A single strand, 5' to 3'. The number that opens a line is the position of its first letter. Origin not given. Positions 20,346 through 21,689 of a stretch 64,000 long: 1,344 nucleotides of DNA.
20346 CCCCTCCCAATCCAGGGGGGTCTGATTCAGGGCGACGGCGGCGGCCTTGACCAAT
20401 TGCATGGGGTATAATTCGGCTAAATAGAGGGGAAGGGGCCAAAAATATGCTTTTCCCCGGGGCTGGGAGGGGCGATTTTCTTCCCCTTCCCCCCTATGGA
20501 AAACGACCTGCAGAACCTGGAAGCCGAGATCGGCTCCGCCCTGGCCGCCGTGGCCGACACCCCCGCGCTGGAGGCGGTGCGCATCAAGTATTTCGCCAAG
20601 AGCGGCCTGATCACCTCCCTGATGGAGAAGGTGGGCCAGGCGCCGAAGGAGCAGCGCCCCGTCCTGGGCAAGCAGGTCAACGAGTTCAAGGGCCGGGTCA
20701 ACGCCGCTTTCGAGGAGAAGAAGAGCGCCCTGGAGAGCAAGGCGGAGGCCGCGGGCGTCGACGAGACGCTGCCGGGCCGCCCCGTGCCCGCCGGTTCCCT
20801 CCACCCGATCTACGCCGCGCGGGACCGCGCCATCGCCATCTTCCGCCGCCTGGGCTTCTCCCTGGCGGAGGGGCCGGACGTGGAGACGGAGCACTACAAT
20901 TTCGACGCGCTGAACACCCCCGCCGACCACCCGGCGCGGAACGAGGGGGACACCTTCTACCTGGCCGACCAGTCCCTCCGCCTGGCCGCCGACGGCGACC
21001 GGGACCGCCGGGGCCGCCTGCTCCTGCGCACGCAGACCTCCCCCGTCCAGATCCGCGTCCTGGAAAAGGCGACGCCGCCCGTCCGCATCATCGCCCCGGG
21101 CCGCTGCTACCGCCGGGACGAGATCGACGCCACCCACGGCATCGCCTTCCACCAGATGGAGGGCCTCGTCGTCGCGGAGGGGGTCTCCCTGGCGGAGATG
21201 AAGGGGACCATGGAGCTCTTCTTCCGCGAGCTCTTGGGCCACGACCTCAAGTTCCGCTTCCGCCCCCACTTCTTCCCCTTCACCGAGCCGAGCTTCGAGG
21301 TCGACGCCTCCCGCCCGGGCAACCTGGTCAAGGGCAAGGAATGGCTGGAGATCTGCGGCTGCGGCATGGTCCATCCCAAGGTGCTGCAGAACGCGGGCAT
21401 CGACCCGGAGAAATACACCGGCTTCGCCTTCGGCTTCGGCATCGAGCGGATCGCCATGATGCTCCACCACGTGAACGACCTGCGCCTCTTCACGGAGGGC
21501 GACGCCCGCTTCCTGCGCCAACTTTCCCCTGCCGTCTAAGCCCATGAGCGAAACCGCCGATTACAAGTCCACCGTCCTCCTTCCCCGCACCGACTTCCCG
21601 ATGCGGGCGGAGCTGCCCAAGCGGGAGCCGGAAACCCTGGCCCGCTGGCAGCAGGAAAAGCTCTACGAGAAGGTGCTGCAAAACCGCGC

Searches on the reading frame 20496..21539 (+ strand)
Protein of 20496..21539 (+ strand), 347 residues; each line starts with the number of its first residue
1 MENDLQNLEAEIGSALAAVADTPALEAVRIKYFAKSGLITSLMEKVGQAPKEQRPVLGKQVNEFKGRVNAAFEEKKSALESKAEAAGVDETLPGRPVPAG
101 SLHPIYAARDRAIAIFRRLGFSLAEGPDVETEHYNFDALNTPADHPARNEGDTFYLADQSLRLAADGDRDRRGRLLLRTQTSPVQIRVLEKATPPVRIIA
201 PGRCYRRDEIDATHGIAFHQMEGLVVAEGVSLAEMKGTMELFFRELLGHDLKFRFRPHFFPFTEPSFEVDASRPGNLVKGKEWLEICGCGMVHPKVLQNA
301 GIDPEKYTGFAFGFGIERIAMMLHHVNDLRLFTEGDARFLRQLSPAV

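Call 15: find_related_loci(query=window:20496-21539:+, collection=genome_contigs, flank=10000)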
Query window:20496-21539:+ (347 aa) in genome_contigs; peptide patterns used: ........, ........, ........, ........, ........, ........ (x = any residue, [..] = any of these).
380 stretches matched a pattern; 337 encode a relative of the query (tblastn E <= 1e-3); the best 80 are kept; 80 distinct loci.
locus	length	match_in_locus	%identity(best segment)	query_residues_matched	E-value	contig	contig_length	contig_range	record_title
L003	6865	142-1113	82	26-347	2e-170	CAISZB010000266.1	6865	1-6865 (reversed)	MAG: uncultured Verrucomicrobium sp. isolate I3b_bin-317 genome assembly, contig: bin-317:266/593, whole genome shotgun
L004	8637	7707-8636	56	1-316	7e-114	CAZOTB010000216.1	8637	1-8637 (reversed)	MAG TPA_asm: uncultured Verrucomicrobiota bacterium isolate binchicken_co107_139 genome assembly, contig: NODE_17846_len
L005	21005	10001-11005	51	5-344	1e-108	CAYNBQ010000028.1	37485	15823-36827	MAG TPA_asm: uncultured Verrucomicrobiota bacterium isolate SRP338002_co1_114 genome assembly, contig: NODE_1013_length_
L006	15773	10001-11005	51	3-343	3e-103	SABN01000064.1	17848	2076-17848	MAG: Opitutia bacterium isolate INTA.CYC.094 contig-100_2552, whole genome shotgun sequence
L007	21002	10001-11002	47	1-343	1e-102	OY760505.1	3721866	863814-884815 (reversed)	MAG: Candidatus Delongbacteria bacterium isolate e048cef4-8537-4b4e-84e6-a717ce783c17 genome assembly, chromosome: 1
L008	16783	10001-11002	49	3-343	1e-100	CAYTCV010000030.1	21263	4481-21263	MAG TPA_asm: uncultured bacterium isolate binchicken_co150_225 genome assembly, contig: NODE_5383_length_21263_cov_8.983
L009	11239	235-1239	50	4-343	4e-100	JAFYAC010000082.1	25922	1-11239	MAG: Kiritimatiellae bacterium isolate RGIG6903 Sheep_Rumen-5__c3880, whole genome shotgun sequence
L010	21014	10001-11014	46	1-343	1e-98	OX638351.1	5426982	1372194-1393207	MAG: uncultured Poribacteria bacterium isolate d4690918-7cf6-4b6d-bcb0-07eb3c50a363 genome assembly, chromosome: 1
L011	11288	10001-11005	47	4-344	3e-98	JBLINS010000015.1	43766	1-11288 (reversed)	MAG: Candidatus Omnitrophota bacterium isolate 3300053785_196 Ga0535658_0001193, whole genome shotgun sequence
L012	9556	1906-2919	46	1-343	7e-98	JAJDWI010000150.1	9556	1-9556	MAG: Candidatus Poribacteria bacterium isolate jk18x25bins.18 k141_635470, whole genome shotgun sequence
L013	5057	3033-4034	48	3-343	5e-98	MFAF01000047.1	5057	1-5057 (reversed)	MAG: Candidatus Coatesbacteria bacterium RBG_13_66_14 RBG_13_scaffold_17599, whole genome shotgun sequence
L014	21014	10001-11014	47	1-343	1e-97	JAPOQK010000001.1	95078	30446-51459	MAG: Candidatus Poribacteria bacterium isolate APA_bin_83 c_000000620940, whole genome shotgun sequence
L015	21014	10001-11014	47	1-343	6e-97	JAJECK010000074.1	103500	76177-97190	MAG: Candidatus Poribacteria bacterium isolate jk18xAbins.19 k141_1270961, whole genome shotgun sequence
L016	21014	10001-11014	45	1-343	4e-97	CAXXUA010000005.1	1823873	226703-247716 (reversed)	MAG: Candidatus Poribacteria bacterium isolate 64057701-0cd0-4337-b80b-d127c366c46f genome assembly, contig: contig_5, w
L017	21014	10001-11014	46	1-343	7e-97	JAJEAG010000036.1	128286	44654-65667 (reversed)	MAG: Candidatus Poribacteria bacterium isolate jk18x7bins.36 k141_141147, whole genome shotgun sequence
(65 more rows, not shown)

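Call 39: search_protein_families(library=pfam, proteins=[window:20496-21539:+], max_evalue=0.001)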
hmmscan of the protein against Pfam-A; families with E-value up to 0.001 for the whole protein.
window:20496-21539:+ (347 aa): 2 families
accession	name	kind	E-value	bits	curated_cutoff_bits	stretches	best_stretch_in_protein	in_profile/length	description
PF01409.25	tRNA-synt_2d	-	1.3e-93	313.5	19.8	1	88-342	2-245/246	tRNA synthetases class II core domain (F)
PF02912.23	Phe_tRNA-synt_N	-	4.3e-20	71.9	22.3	1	21-86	2-67/69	Aminoacyl tRNA synthetase class II, N-terminal domain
